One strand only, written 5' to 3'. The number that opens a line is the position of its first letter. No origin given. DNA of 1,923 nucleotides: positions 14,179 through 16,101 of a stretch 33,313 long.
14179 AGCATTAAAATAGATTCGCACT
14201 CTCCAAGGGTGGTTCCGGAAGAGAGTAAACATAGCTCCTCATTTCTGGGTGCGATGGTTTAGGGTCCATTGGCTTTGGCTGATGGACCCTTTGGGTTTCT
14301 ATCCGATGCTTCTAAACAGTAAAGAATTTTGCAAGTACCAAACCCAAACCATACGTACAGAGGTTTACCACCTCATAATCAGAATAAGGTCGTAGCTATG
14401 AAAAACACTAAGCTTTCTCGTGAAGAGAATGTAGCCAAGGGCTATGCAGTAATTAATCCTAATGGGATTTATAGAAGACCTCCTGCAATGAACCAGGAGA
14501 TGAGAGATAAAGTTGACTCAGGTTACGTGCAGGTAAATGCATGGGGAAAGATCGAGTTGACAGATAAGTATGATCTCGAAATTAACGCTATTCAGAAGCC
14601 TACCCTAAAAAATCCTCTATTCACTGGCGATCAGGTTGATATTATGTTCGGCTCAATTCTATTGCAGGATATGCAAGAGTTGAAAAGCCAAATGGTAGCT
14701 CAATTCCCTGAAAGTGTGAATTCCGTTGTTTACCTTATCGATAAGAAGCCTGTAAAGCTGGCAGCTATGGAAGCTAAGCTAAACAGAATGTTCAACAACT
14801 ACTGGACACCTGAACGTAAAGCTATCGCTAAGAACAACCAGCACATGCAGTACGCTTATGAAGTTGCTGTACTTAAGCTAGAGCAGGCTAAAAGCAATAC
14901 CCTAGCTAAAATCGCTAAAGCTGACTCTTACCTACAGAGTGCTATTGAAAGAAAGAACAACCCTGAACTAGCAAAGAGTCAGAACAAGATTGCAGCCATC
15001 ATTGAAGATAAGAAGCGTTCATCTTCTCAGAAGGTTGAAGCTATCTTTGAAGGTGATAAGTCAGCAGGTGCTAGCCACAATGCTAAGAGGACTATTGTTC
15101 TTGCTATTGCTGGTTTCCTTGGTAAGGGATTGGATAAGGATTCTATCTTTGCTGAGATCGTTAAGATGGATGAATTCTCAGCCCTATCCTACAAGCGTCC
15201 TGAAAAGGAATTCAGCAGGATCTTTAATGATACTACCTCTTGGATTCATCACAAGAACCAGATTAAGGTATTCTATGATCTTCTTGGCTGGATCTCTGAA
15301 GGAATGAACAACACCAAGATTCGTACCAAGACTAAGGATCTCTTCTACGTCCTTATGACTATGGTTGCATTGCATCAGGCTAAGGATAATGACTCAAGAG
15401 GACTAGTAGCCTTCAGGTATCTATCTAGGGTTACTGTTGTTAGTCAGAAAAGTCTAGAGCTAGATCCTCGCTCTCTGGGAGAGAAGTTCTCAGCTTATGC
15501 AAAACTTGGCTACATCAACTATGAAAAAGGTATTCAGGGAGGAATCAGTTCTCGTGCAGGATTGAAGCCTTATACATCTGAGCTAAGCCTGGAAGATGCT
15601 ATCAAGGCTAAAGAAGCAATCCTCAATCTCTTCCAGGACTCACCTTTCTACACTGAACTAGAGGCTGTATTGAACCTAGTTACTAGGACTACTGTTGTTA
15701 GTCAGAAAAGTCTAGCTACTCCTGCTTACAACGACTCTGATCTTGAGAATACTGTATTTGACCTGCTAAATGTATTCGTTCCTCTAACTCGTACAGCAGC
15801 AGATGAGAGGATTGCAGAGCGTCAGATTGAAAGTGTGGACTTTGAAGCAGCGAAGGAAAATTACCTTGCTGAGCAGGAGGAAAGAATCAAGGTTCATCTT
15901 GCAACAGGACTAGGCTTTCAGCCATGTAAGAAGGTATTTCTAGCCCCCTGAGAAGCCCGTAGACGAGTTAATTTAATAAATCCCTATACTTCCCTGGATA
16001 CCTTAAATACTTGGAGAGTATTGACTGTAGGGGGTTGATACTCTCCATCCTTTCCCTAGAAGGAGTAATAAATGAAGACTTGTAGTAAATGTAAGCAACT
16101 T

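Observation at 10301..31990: Ten near-invariant copies of an asymmetric 27-bp motif at gene boundaries across the genome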

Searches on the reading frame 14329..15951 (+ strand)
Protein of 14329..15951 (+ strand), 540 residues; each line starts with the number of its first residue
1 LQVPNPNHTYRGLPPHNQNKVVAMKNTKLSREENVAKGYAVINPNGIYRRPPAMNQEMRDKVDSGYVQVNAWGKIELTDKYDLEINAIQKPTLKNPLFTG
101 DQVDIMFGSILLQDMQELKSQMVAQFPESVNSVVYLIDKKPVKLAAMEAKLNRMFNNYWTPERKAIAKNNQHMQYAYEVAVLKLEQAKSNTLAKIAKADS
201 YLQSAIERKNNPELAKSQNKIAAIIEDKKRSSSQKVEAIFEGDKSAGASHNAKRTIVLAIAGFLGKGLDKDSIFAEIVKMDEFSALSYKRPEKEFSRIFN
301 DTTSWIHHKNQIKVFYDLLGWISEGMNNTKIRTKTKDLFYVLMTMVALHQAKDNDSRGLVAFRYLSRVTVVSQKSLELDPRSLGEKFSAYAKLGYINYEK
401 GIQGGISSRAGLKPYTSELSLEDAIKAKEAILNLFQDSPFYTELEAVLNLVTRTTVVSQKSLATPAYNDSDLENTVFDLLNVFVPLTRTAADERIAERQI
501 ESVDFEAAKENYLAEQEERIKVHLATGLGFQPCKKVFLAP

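Call 6: search_protein_families(library=phrogs, proteins=[window:14329-15951:+])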
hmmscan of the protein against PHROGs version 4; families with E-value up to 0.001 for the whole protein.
window:14329-15951:+ (540 aa): 0 families

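Call 15: search_protein_families(library=pfam, proteins=[window:14329-15951:+], max_evalue=0.01)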
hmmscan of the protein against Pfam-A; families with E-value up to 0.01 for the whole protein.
window:14329-15951:+ (540 aa): 0 families

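Call 35: search_solved_structures(query=window:14398-15951:+, max_evalue=10)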
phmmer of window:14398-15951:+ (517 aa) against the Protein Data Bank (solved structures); distinct sequences matched with E-value up to 10: 0.

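Call 36: find_homologous_proteins(query=window:14398-15951:+)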
Query window:14398-15951:+ (517 aa): 4 proteins with E <= 0.001 among 8000 candidates.
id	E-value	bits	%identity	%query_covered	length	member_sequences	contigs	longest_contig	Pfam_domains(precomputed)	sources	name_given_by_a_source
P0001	0.0e+0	1080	96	100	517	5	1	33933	-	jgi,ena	-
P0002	6.3e-194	663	61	98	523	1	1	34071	-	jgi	jgi:hypothetical protein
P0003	2.3e-127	444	46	100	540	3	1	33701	-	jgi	-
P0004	4.6e-102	361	49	68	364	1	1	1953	-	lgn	-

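Call 49: predict_structure(alignment_id=A1)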
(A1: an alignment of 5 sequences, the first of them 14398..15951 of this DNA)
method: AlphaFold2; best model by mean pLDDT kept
length: 517 residues; sequences in the alignment: 5
mean_pLDDT: 56.3   pTM: 0.31
mean pLDDT of the five models: 56.3, 56.1, 55.4, 53.7, 52.4
residues with pLDDT >= 90: 10; 70-90: 156; 50-70: 107; < 50: 244
segments of 3 or more residues with pLDDT < 50: 1-3, 197-227, 284-397, 414-417, 427-482, 500-517
pLDDT, mean of each block of 10 residues (from residue 1): 66 88 82 87 87 89 79 55 67 79 62 63 78 71 75 82 85 74 60 49 41 38 46 68 73 81 69 70 46 43 43 44 42 34 31 31 31 27 28 39 52 48 51 37 39 42 33 39 54 52 37 30
secondary structure, 60 per line:
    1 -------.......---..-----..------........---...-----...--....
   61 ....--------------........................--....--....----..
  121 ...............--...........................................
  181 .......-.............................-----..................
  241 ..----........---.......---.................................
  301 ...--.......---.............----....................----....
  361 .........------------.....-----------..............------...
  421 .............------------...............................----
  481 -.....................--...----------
elements in order: H8-14 H33-40 E44-46 E52-54 H57-64 H79-102 H105-108 H111-114 H119-135 H138-187 H189-217 H223-242 H247-254 H258-264 H268-303 H306-312 H316-328 H333-352 H357-369 H382-386 H398-411 H418-433 H446-476 H482-502

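Call 52: fold_search(model_id=the predicted structure, library=pdb)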
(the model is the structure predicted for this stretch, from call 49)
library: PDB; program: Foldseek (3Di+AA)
matches with E <= 10: 57; with E <= 0.001: 0
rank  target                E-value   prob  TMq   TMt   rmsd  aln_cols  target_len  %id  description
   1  1uzr_C                4.5e-01  0.18  0.11  0.19  22.4       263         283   13  Crystal Structure of the Class Ib Ribonucleotide Reductase R2F-2 subunit from Mycobacterium tuberculosis (released 2004-07-08)
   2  1uzr_A                1.2e+00  0.11  0.11  0.19  20.2       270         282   10  Crystal Structure of the Class Ib Ribonucleotide Reductase R2F-2 subunit from Mycobacterium tuberculosis (released 2004-07-08)
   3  1uzr_B                1.6e+00  0.10  0.11  0.18  22.0       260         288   15  Crystal Structure of the Class Ib Ribonucleotide Reductase R2F-2 subunit from Mycobacterium tuberculosis (released 2004-07-08)
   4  8j4x_C                2.6e+00  0.07  0.12  0.18  21.9       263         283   14  Structure of Mycobacterium tuberculosis NrdF2:NrdIcomplex (oxidised) determined at 3 angstrom resolution (released 2024-10-09)
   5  4n83_G                2.7e+00  0.07  0.12  0.19  20.8       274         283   11  X-ray crystal structure of Streptococcus sanguinis dimanganese(II)-NrdF (released 2014-01-08)
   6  4n83_B                2.7e+00  0.06  0.10  0.16  19.4       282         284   12  X-ray crystal structure of Streptococcus sanguinis dimanganese(II)-NrdF (released 2014-01-08)
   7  1kgn_A                2.7e+00  0.05  0.10  0.15  21.3       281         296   10  R2F from Corynebacterium Ammoniagenes in its oxidised, Fe containing, form (released 2001-12-21)
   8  9drl_B                2.7e+00  0.04  0.11  0.14  25.2       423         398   15  Cryo-EM structure of the T33-549 tetrahedral cage (released 2025-08-06)
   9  8j07_d3               2.7e+00  0.04  0.10  0.12  31.5       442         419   14  96nm repeat of human respiratory doublet microtubule and associated axonemal complexes (released 2023-07-26)
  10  8j4x_F                3.3e+00  0.06  0.11  0.18  21.2       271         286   10  Structure of Mycobacterium tuberculosis NrdF2:NrdIcomplex (oxidised) determined at 3 angstrom resolution (released 2024-10-09)
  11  3n39_A                3.3e+00  0.04  0.10  0.16  30.2       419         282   11  Ribonucleotide Reductase Dimanganese(II)-NrdF from Escherichia coli in Complex with NrdI (released 2010-08-18)
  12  8ket_B                3.5e+00  0.06  0.11  0.19  22.1       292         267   15  Cryo-EM structure of HRD1-SEL1LFL-XTP3B complex (released 2025-02-19)
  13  8gym_T5               3.7e+00  0.04  0.05  0.16  24.0       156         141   15  Cryo-EM structure of Tetrahymena thermophila respiratory mega-complex MC IV2+(I+III2+II)2 (released 2023-06-14)
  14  8xma_A                4.3e+00  0.08  0.12  0.19  19.9       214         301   12  Cryo-EM structure of human ZnT1 WT, in the presence of zinc, determined in an outward-facing conformation (released 2024-10-30)
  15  1r2f_B                4.3e+00  0.05  0.11  0.19  20.2       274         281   10  RIBONUCLEOTIDE REDUCTASE R2F PROTEIN FROM SALMONELLA TYPHIMURIUM (released 1999-01-13)
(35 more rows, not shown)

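Call 68: find_encoding_contigs(protein=P0004, flank=10000, max_places=5)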
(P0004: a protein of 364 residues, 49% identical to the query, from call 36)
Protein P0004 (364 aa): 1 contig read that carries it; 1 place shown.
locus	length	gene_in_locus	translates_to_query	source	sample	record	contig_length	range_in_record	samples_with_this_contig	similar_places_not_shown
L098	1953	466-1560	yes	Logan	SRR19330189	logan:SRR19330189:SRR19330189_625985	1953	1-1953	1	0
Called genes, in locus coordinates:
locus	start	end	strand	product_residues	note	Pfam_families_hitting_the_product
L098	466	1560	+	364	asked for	-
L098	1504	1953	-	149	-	?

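Call 70: find_encoding_contigs(protein=P0001, flank=10000, max_places=6)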
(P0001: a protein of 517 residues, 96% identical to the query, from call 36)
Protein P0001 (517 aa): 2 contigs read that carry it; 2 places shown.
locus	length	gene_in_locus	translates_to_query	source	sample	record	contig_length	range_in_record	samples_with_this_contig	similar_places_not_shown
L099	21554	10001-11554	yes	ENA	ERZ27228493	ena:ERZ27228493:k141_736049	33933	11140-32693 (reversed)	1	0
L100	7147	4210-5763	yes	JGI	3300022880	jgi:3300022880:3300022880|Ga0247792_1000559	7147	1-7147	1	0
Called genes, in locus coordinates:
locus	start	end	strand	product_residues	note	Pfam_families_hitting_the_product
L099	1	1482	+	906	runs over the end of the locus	?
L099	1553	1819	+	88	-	-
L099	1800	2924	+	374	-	-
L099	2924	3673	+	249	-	-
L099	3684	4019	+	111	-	-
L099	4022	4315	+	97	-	-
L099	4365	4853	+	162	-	-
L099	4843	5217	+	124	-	-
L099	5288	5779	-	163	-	-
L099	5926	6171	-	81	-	-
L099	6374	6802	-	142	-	-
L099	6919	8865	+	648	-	-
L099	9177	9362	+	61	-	-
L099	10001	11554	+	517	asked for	-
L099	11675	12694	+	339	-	PF12898:Stc1 (faint), PF01844:HNH, PF14279:HNH_5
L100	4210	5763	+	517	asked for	-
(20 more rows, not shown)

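Call 83: search_protein_representatives(alignment_id=A1)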
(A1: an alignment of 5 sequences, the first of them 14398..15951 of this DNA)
Query: 5 sequences, 516 profile positions. Proteins with E-value up to 0.001 (for the whole library): 7; up to 1e-10: 7; up to 1e-30: 5. The best 7 are listed.
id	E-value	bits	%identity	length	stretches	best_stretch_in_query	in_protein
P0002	3.7e-285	962.9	-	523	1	2-516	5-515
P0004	1.7e-185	634.1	-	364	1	4-357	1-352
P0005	3.5e-42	161.2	-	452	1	241-509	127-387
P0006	5.7e-42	160.5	-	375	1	227-510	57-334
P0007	2.3e-31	125.5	-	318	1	228-504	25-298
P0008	2.5e-28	115.5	-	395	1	225-515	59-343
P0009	4.5e-24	101.5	-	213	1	227-411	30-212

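Call 85: search_protein_families(library=pfam, proteins=[P0005, P0006, P0007, P0008, P0009, P0002, P0003], max_evalue=0.05)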
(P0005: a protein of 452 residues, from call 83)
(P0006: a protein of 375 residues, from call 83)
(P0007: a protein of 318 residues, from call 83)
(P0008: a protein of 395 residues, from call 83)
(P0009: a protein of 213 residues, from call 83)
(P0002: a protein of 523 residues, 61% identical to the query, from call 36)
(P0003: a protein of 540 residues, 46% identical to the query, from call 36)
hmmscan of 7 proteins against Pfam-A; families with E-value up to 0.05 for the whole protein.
P0005 (452 aa): 1 family
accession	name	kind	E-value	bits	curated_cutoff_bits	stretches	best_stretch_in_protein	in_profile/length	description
PF17867.7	AAA_lid_7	-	0.025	15.3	22.7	0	216-315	39-104/106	Midasin AAA lid domain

P0006 (375 aa): 0 families

P0007 (318 aa): 1 family
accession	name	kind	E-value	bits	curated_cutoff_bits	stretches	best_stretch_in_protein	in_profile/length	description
PF25569.1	TPR_ZFYVE26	-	0.045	14.5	27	0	13-54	2-42/123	ZFYVE26-like, TPR repeats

P0008 (395 aa): 0 families

P0009 (213 aa): 1 family
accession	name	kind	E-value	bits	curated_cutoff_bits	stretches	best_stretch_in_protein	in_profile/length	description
PF02082.26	Rrf2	-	0.039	14.5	30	0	151-182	32-63/132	Iron-dependent Transcriptional regulator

P0002 (523 aa): 0 families

P0003 (540 aa): 0 families

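Call 89: find_encoding_contigs(protein=P0006, flank=10000, max_places=3)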
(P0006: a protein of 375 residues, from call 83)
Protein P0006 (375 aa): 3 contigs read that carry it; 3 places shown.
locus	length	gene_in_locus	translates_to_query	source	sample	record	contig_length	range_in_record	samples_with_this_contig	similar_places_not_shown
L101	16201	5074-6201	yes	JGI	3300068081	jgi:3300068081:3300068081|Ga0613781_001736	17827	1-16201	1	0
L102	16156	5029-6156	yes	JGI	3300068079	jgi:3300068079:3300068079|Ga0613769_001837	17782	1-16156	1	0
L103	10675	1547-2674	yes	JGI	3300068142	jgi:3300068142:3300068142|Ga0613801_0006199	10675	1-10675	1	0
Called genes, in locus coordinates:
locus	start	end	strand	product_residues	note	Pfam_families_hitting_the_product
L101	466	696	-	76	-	-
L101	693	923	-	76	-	-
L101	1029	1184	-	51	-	-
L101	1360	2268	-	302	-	PF10935:DUF2637 (weak)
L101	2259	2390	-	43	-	-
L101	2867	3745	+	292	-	PF02899:Phage_int_SAM_1, PF13495:Phage_int_SAM_4 (weak), PF00589:Phage_integrase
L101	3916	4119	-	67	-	-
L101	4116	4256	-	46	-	-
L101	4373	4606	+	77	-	PF00392:GntR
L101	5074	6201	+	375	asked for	-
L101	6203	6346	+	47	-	-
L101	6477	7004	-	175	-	-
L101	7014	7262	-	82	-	-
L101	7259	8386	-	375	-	PF16466:DUF5047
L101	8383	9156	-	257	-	-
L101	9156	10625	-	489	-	-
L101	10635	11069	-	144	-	-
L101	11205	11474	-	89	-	-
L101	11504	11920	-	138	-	-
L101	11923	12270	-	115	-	-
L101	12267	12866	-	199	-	-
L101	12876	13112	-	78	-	-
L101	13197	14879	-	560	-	PF04586:Peptidase_S78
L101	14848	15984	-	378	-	PF04860:Phage_portal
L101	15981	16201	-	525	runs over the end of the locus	-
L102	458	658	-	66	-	-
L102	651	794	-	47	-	-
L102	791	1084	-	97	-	-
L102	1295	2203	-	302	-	-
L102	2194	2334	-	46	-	-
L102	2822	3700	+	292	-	PF02899:Phage_int_SAM_1, PF13495:Phage_int_SAM_4 (weak), PF00589:Phage_integrase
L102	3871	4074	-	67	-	-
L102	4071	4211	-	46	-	-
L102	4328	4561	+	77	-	PF00392:GntR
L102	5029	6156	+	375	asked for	-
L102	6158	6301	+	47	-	-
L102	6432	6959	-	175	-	-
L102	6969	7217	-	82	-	-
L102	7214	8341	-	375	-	PF16466:DUF5047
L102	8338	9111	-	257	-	-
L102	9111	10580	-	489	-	-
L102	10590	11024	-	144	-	-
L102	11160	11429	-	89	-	-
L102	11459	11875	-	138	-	-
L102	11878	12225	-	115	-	-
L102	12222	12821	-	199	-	-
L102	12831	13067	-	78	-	-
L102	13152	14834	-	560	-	PF04586:Peptidase_S78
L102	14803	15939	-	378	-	PF04860:Phage_portal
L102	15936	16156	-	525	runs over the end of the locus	-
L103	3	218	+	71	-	?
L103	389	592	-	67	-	-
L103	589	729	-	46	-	-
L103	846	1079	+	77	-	PF00392:GntR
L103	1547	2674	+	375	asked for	-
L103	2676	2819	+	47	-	-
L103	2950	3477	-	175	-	-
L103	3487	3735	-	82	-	-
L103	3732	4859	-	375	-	PF16466:DUF5047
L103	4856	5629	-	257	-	-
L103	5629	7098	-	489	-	-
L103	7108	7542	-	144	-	-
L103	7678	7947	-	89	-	-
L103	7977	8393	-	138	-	-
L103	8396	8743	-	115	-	-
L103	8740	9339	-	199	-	-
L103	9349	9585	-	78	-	-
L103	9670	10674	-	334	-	?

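Call 90: find_encoding_contigs(protein=P0005, flank=10000, max_places=3)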
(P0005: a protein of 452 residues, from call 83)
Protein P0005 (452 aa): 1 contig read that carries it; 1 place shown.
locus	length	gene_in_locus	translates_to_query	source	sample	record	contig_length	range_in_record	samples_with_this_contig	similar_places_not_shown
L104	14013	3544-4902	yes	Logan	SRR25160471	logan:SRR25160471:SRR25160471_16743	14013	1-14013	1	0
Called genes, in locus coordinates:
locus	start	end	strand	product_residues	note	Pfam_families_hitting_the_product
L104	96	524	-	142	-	-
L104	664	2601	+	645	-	-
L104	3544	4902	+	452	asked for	-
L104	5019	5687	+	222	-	-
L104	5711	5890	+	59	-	-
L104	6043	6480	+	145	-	-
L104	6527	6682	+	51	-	-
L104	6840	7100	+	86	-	-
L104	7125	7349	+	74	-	-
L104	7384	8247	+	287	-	PF10935:DUF2637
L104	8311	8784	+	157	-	-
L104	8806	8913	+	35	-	-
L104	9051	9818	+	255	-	-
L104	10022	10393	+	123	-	-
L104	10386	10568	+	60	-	-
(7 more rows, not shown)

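Call 99: find_encoding_contigs(protein=P0007, flank=10000, max_places=2)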
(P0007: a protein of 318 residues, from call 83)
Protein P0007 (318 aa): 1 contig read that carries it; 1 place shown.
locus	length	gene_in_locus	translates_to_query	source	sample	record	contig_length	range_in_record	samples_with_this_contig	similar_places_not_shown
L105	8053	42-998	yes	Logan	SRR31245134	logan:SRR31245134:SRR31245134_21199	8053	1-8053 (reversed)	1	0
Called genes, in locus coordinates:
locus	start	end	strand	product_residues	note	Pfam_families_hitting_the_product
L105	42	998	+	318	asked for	-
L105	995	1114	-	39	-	-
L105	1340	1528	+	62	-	-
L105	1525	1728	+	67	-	-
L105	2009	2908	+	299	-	PF13495:Phage_int_SAM_4, PF02899:Phage_int_SAM_1, PF00589:Phage_integrase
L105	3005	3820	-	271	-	-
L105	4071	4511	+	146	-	-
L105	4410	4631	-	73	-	-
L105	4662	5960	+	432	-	PF03237:Terminase_6N (weak), PF04466:Terminase_3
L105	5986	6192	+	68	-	-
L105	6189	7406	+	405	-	PF04860:Phage_portal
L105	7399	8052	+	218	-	?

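Call 100: find_encoding_contigs(protein=P0008, flank=10000, max_places=2)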
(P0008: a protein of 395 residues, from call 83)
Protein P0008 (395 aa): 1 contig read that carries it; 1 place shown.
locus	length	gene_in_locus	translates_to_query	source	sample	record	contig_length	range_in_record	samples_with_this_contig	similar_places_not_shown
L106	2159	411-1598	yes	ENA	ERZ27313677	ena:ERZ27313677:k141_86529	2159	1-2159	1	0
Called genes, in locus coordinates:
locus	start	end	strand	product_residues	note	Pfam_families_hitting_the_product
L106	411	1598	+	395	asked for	-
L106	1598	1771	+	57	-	-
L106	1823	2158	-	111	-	?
